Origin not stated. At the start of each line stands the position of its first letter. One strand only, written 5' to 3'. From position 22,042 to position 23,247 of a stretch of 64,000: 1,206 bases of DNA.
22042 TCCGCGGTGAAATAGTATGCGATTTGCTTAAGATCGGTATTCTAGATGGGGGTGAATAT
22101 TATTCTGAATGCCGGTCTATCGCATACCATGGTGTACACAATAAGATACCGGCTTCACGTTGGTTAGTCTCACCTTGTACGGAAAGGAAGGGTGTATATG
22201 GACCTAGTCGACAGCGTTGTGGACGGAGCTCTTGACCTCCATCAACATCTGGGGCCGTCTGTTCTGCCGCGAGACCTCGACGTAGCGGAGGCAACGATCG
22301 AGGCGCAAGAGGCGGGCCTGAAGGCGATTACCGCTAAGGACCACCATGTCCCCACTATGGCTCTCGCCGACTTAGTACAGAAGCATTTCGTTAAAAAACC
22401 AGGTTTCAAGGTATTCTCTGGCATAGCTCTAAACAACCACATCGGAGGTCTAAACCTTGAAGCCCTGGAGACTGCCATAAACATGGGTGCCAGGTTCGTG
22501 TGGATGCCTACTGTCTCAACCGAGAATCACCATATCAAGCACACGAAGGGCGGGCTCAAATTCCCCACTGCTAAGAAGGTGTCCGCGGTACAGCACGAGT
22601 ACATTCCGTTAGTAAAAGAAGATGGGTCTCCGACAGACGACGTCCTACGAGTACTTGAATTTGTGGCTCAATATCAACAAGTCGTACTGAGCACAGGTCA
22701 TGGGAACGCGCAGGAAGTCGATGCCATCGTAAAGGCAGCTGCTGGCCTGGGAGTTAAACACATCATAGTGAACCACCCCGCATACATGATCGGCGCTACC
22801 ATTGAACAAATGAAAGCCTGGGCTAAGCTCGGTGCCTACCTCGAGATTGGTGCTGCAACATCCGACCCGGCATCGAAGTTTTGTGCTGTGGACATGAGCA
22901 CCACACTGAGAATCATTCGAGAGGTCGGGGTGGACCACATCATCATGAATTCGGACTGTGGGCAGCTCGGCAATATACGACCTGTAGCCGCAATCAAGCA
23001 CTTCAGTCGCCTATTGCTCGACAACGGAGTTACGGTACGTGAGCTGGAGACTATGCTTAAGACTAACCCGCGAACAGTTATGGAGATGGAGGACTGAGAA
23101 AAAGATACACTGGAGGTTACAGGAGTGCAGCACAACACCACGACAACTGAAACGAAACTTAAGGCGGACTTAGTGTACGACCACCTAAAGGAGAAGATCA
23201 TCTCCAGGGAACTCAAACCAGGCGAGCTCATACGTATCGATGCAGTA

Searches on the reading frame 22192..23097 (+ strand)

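Call 39: search_protein_families(library=pfam, proteins=[window:22192-23097:+], max_evalue=0.001)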
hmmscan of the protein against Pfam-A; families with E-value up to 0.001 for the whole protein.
window:22192-23097:+ (301 aa): 1 family
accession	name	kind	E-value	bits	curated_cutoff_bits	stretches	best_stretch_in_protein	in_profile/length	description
PF19799.5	DUF6282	-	5e-63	212.8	26.8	1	12-218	1-196/196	Family of unknown function (DUF6282)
